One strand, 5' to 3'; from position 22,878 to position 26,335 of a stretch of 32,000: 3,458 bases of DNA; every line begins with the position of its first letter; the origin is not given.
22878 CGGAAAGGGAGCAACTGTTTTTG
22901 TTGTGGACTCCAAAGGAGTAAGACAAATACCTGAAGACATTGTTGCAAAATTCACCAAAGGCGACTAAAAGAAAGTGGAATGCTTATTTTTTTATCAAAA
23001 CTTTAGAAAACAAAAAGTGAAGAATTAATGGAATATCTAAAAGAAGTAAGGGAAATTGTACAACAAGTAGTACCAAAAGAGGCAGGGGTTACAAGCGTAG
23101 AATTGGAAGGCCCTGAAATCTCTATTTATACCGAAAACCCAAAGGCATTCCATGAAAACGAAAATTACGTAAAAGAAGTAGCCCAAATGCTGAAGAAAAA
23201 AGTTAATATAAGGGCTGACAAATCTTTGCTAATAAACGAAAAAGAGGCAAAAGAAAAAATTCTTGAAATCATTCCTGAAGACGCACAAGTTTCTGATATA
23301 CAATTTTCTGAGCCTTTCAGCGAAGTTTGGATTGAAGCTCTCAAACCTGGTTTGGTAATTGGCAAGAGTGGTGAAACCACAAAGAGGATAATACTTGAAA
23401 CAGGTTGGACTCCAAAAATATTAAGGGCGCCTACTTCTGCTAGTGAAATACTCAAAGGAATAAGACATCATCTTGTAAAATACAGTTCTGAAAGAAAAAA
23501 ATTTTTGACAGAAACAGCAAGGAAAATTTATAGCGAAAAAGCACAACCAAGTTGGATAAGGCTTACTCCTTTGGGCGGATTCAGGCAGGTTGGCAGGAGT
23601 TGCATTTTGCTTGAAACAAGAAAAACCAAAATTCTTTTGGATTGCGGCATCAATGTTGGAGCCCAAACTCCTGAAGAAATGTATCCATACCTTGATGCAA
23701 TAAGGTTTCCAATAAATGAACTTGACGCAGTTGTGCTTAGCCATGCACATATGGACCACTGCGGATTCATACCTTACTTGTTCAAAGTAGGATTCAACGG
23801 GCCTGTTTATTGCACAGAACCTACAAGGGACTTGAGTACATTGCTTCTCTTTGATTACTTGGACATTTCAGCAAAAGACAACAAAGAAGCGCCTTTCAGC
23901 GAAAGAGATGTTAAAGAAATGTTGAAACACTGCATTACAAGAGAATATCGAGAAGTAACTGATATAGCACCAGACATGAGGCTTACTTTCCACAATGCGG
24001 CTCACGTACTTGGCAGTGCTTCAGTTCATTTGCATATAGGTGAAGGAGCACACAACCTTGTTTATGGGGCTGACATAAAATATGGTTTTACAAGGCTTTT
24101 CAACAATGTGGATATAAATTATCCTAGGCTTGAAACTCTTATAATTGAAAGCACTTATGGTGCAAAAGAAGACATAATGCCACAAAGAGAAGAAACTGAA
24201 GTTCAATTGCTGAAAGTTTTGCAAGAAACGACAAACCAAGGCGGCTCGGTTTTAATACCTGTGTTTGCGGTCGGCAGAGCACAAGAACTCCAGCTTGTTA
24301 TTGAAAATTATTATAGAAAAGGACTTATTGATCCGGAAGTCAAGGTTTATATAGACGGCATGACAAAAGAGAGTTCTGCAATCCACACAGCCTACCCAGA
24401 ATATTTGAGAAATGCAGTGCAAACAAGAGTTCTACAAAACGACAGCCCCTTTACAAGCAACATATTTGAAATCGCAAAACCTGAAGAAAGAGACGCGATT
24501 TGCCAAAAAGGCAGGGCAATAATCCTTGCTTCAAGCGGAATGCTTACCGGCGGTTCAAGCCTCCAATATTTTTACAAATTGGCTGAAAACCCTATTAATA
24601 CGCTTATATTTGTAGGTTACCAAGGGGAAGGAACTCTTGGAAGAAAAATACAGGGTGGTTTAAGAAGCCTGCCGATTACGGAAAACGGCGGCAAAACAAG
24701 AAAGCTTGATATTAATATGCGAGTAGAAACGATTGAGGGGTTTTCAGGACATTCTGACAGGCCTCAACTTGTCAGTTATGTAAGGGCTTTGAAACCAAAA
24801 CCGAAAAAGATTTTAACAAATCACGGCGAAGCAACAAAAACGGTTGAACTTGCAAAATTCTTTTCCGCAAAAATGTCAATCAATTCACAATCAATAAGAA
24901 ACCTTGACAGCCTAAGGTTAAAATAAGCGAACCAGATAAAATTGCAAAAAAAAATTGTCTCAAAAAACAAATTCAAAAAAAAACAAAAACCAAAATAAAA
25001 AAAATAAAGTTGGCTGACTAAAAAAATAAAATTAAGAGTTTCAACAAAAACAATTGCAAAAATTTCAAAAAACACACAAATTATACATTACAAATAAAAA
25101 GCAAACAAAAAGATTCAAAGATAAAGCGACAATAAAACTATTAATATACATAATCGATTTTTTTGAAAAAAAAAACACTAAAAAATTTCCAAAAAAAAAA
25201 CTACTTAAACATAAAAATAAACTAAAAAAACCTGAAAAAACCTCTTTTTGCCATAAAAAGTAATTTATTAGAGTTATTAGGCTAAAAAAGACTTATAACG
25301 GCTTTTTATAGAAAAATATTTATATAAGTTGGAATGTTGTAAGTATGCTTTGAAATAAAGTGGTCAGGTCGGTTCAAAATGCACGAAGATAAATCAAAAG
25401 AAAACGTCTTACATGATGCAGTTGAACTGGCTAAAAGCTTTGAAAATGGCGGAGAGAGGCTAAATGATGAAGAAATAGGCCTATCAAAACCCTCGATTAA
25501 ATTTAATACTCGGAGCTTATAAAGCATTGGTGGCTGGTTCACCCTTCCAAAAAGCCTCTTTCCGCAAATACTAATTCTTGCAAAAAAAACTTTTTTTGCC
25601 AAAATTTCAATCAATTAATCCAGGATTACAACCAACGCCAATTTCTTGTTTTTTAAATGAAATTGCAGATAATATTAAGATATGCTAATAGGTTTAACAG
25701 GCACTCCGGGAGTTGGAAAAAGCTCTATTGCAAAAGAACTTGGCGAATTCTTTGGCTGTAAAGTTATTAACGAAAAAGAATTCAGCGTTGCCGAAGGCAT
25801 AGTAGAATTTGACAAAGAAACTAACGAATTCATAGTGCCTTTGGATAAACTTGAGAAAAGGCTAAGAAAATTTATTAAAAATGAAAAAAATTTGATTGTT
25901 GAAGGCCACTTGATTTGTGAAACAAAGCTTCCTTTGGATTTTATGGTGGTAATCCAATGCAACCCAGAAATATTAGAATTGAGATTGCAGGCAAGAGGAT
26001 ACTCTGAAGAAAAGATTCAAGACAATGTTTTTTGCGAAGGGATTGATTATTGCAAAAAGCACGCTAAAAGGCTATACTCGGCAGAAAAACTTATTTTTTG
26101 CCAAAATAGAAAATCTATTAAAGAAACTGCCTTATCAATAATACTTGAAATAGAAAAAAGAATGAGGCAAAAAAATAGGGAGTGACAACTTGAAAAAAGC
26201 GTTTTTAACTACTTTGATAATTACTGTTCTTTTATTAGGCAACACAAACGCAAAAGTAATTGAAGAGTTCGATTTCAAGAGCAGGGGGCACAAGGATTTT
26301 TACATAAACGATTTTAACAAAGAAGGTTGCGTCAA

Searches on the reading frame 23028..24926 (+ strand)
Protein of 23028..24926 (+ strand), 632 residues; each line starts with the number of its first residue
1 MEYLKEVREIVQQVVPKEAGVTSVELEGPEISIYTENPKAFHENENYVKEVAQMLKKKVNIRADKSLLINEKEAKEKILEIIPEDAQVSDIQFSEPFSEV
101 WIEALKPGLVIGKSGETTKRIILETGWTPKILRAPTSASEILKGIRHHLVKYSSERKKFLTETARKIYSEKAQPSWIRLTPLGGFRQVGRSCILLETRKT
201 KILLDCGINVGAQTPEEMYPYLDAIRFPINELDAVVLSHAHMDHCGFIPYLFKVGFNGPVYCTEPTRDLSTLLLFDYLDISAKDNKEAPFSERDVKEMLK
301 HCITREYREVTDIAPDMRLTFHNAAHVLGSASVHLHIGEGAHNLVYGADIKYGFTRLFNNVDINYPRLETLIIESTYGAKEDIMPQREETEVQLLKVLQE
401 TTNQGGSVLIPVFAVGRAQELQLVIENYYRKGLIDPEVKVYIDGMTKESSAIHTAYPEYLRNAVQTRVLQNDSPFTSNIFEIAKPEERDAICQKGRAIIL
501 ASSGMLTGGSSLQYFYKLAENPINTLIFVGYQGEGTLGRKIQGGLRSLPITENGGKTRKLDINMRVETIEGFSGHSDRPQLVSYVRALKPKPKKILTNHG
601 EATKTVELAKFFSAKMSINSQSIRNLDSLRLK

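Call 13: find_related_loci(query=window:23028-24926:+, collection=genome_contigs, flank=10000)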
Query window:23028-24926:+ (632 aa) in genome_contigs; peptide patterns used: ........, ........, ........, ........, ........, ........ (x = any residue, [..] = any of these).
115 stretches matched a pattern; 63 encode a relative of the query (tblastn E <= 1e-3); 63 distinct loci.
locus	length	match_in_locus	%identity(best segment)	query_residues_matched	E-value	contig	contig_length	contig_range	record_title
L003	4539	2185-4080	80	1-632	0e+0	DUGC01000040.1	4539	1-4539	MAG TPA_asm: Candidatus Iainarchaeum archaeon isolate UBA10205 contig_107215, whole genome shotgun sequence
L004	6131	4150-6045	80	1-632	0e+0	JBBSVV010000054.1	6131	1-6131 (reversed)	MAG: archaeon isolate H32-bin002_1 H32_bin002_1_000000000054, whole genome shotgun sequence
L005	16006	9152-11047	80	1-632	0e+0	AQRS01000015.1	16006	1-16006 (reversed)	Candidatus Iainarchaeum andersonii SCGC AAA011-E11 A11E11DRAFT_contig_28_0.29_C, whole genome shotgun sequence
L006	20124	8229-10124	81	1-632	0e+0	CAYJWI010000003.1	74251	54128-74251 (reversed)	MAG TPA_asm: uncultured archaeon isolate ERP125453_co1_517 genome assembly, contig: NODE_196_length_74251_cov_11.452693,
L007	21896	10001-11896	79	1-632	0e+0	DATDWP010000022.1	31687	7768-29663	MAG TPA_asm: archaeon isolate SMAG_U8115 k141_2199034, whole genome shotgun sequence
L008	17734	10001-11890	79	3-632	0e+0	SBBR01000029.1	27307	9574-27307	MAG: archaeon isolate Bin_44_1 Hy_contig12616, whole genome shotgun sequence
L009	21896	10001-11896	78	1-632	0e+0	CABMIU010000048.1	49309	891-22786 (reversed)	uncultured archaeon isolate LFW-281_4 genome assembly, contig: LFW2814_52, whole genome shotgun sequence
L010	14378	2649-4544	78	1-632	0e+0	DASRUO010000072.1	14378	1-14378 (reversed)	MAG TPA_asm: archaeon isolate SMAG_U8114 k141_219264, whole genome shotgun sequence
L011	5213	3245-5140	77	1-632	0e+0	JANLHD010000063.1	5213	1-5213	MAG: archaeon isolate P6-8 k99_36828, whole genome shotgun sequence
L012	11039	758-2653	77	1-632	0e+0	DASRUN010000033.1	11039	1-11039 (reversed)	MAG TPA_asm: archaeon isolate SMAG_U8112 k141_702022, whole genome shotgun sequence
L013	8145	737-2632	76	1-632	0e+0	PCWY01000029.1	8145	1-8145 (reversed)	MAG: Candidatus Diapherotrites archaeon CG11_big_fil_rev_8_21_14_0_20_37_9 CG11_8_21_14_0.20_scaffold_6076_c, whole geno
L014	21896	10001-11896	86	1-632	0e+0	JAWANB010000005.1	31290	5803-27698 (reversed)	MAG: Candidatus Iainarchaeum archaeon isolate SRBZ-2_201901_bins_138 SRBZ-2_201901_bins_138_scaffold_5, whole genome sho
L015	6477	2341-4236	75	1-632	0e+0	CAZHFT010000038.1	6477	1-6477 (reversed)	MAG TPA_asm: uncultured archaeon isolate binchicken_co181_599 genome assembly, contig: NODE_26233_length_6477_cov_5.4486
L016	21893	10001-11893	70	1-632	0e+0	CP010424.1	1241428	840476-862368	MAG: archaeon GW2011_AR10 chromosome, complete genome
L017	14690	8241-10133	65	1-632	0e+0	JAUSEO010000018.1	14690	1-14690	MAG: archaeon isolate E14_maxbin.202 E14_k141_1669878, whole genome shotgun sequence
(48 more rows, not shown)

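Call 68: find_homologous_proteins(query=window:23028-24926:+, max_evalue=1e-100)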
Query window:23028-24926:+ (632 aa): 7991 proteins with E <= 1e-100 among 8000 candidates; the best 120 are listed.
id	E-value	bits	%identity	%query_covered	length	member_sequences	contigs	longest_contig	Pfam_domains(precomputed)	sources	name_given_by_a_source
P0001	0.0e+0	1422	100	100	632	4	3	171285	PF12706.14,PF16661.12,PF23023.2,PF17214.10,PF07521.18,PF10996.15,PF00753.34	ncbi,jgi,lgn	jgi:hypothetical protein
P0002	0.0e+0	1255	86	100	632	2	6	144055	PF12706.14,PF16661.12,PF23023.2,PF17214.10,PF07521.18,PF10996.15,PF00753.34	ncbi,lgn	ncbi:MAG: beta-CASP ribonuclease aCPSF1 [Candidatus Diapherotrites archaeon]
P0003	0.0e+0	1250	85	100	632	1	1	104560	PF12706.14,PF16661.12,PF23023.2,PF17214.10,PF07521.18,PF10996.15,PF00753.34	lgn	-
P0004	0.0e+0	1191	80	100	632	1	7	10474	PF12706.14,PF16661.12,PF23023.2,PF17214.10,PF07521.18,PF10996.15,PF00753.34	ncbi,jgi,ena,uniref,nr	ncbi:MAG TPA: beta-CASP ribonuclease aCPSF1 [Candidatus Diapherotrites archaeon]|uniref:Transcriptio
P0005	0.0e+0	1185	81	100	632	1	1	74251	PF12706.14,PF16661.12,PF23023.2,PF17214.10,PF07521.18,PF10996.15,PF00753.34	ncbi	-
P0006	0.0e+0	1185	80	100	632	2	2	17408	PF12706.14,PF16661.12,PF23023.2,PF17214.10,PF07521.18,PF10996.15,PF00753.34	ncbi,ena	ncbi:MAG: beta-CASP ribonuclease aCPSF1 [archaeon]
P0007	0.0e+0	1183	79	100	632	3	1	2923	PF12706.14,PF16661.12,PF23023.2,PF17214.10,PF07521.18,PF10996.15,PF00753.34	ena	-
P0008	0.0e+0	1179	80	100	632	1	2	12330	PF12706.14,PF16661.12,PF23023.2,PF17214.10,PF07521.18,PF10996.15,PF00753.34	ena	-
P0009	0.0e+0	1179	79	100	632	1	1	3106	PF12706.14,PF16661.12,PF23023.2,PF17214.10,PF07521.18,PF10996.15,PF00753.34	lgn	-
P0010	0.0e+0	1174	79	100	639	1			PF12706.14,PF16661.12,PF23023.2,PF17214.10,PF07521.18,PF10996.15,PF00753.34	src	-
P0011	0.0e+0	1164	79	100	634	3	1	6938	PF12706.14,PF16661.12,PF23023.2,PF17214.10,PF07521.18,PF10996.15,PF00753.34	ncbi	-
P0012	0.0e+0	1162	79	100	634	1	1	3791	PF12706.14,PF16661.12,PF23023.2,PF17214.10,PF07521.18,PF10996.15,PF00753.34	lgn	-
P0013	0.0e+0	1153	77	100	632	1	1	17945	PF12706.14,PF16661.12,PF23023.2,PF17214.10,PF07521.18,PF10996.15,PF00753.34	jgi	-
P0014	0.0e+0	1145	77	100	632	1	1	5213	PF12706.14,PF16661.12,PF23023.2,PF17214.10,PF07521.18,PF10996.15,PF00753.34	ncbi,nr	ncbi:MAG: beta-CASP ribonuclease aCPSF1 [archaeon]|nr:beta-CASP ribonuclease aCPSF1 [archaeon]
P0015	0.0e+0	1145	77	100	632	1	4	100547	PF12706.14,PF16661.12,PF23023.2,PF17214.10,PF07521.18,PF10996.15,PF00753.34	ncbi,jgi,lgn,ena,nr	ncbi:MAG TPA: beta-CASP ribonuclease aCPSF1 [archaeon]|nr:beta-CASP ribonuclease aCPSF1 [archaeon]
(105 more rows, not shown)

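Call 69: find_encoding_contigs(protein=P0001, flank=10000, max_places=10)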
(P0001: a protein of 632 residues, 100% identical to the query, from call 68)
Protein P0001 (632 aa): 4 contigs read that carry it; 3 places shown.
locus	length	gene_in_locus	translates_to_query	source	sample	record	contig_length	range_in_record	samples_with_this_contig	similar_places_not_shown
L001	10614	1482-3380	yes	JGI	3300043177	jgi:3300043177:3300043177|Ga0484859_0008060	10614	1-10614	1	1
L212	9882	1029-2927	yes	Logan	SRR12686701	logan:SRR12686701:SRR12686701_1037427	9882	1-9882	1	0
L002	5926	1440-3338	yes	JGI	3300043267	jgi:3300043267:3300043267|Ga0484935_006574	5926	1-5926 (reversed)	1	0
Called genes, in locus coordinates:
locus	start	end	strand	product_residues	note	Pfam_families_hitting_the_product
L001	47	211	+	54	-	-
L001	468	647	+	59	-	-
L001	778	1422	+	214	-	PF00227:Proteasome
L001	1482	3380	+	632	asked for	PF17214:KH_TffA, PF00753:Lactamase_B, PF16661:Lactamase_B_6, PF23023:Anti-Pycsar_Apyc1 (weak), PF12706:Lactamase_B_2, PF10996:Beta-Casp, PF07521:RMMBL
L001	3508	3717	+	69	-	-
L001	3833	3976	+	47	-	-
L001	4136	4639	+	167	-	PF13207:AAA_17 (weak), PF13238:AAA_18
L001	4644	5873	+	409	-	-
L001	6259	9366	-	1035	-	-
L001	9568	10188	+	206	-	-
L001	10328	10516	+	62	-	-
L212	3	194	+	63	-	?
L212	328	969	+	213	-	PF00227:Proteasome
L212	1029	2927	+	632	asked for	PF17214:KH_TffA, PF00753:Lactamase_B, PF16661:Lactamase_B_6, PF23023:Anti-Pycsar_Apyc1 (weak), PF12706:Lactamase_B_2, PF10996:Beta-Casp, PF07521:RMMBL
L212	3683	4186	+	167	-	PF13207:AAA_17 (weak), PF13238:AAA_18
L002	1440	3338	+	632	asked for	PF17214:KH_TffA, PF00753:Lactamase_B, PF16661:Lactamase_B_6, PF23023:Anti-Pycsar_Apyc1 (weak), PF12706:Lactamase_B_2, PF10996:Beta-Casp, PF07521:RMMBL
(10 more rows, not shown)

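Call 70: list_cluster_members(proteins=[P0001])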
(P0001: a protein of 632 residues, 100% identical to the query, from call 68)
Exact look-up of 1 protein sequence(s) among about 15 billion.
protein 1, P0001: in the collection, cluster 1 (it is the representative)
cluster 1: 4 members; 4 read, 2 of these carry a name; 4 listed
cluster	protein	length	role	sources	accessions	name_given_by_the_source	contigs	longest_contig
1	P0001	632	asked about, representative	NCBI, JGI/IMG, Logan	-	hypothetical protein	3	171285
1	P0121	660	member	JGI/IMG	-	hypothetical protein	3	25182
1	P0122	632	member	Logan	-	-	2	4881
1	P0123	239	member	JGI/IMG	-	-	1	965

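Call 71: find_encoding_contigs(protein=P0121, flank=10000, max_places=10)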
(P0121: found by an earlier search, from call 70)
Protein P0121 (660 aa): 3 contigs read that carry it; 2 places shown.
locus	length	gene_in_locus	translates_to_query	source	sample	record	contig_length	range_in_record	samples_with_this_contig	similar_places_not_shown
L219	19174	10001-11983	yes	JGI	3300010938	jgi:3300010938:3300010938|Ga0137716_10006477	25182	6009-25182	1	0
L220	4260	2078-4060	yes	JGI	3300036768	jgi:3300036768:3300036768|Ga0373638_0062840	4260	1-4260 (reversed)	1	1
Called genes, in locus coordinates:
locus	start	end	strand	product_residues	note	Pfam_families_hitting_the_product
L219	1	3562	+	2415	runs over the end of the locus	PF10633:NPCBM_assoc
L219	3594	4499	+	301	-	-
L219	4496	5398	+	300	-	PF13481:AAA_25 (weak), PF06745:ATPase, PF07088:GvpD_P-loop (faint)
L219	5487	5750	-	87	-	-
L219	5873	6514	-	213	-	-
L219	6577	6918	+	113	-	PF01849:NAC, PF19026:UBA_HYPK (weak)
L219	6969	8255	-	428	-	-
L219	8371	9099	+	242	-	PF00254:FKBP_C, PF22199:FKBP26_IF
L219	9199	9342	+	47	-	-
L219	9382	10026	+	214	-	PF00227:Proteasome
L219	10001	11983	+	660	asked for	PF17214:KH_TffA, PF00753:Lactamase_B, PF16661:Lactamase_B_6, PF23023:Anti-Pycsar_Apyc1 (weak), PF12706:Lactamase_B_2, PF10996:Beta-Casp, PF07521:RMMBL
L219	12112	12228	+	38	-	-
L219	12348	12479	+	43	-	-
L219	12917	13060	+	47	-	-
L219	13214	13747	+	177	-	PF13238:AAA_18, PF13207:AAA_17 (weak)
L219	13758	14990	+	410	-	-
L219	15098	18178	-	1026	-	-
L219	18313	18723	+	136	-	-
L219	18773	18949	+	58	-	-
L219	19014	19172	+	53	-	?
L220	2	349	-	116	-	?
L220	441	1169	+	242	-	PF00254:FKBP_C, PF22199:FKBP26_IF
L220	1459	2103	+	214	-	PF00227:Proteasome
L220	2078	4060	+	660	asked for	PF17214:KH_TffA, PF00753:Lactamase_B, PF16661:Lactamase_B_6, PF23023:Anti-Pycsar_Apyc1 (weak), PF12706:Lactamase_B_2, PF10996:Beta-Casp, PF07521:RMMBL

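Call 101: find_encoding_contigs(protein=P0122, flank=10000, max_places=6)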
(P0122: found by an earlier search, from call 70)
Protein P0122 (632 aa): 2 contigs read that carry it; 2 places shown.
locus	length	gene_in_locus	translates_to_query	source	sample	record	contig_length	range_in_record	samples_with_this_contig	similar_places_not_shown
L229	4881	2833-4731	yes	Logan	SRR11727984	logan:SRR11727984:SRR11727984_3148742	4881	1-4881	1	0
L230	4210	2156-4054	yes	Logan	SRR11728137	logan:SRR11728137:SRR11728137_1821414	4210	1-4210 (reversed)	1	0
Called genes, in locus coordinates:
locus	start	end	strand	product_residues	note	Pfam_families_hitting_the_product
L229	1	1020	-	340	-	?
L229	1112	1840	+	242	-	PF00254:FKBP_C, PF22199:FKBP26_IF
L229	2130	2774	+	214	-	PF00227:Proteasome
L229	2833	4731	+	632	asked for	PF17214:KH_TffA, PF00753:Lactamase_B, PF16661:Lactamase_B_6, PF23023:Anti-Pycsar_Apyc1 (weak), PF12706:Lactamase_B_2, PF10996:Beta-Casp, PF07521:RMMBL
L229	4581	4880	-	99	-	?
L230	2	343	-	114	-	?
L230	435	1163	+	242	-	PF00254:FKBP_C, PF22199:FKBP26_IF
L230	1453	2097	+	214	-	PF00227:Proteasome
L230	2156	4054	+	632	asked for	PF17214:KH_TffA, PF00753:Lactamase_B, PF16661:Lactamase_B_6, PF23023:Anti-Pycsar_Apyc1 (weak), PF12706:Lactamase_B_2, PF10996:Beta-Casp, PF07521:RMMBL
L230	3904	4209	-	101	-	?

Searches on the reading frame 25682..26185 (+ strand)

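Call 35: search_protein_families(library=pfam, proteins=[window:25682-26185:+])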
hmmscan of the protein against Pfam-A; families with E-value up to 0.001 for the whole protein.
window:25682-26185:+ (167 aa): 3 families
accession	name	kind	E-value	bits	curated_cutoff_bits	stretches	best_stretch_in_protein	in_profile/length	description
PF13238.12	AAA_18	-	1.3e-19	71.4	29.4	1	3-119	1-125/128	AAA domain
PF13207.12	AAA_17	-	6.4e-07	30.2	27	1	6-110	1-130/136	AAA domain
PF13521.12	AAA_28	-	0.00023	21.9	27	1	3-83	2-83/164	AAA domain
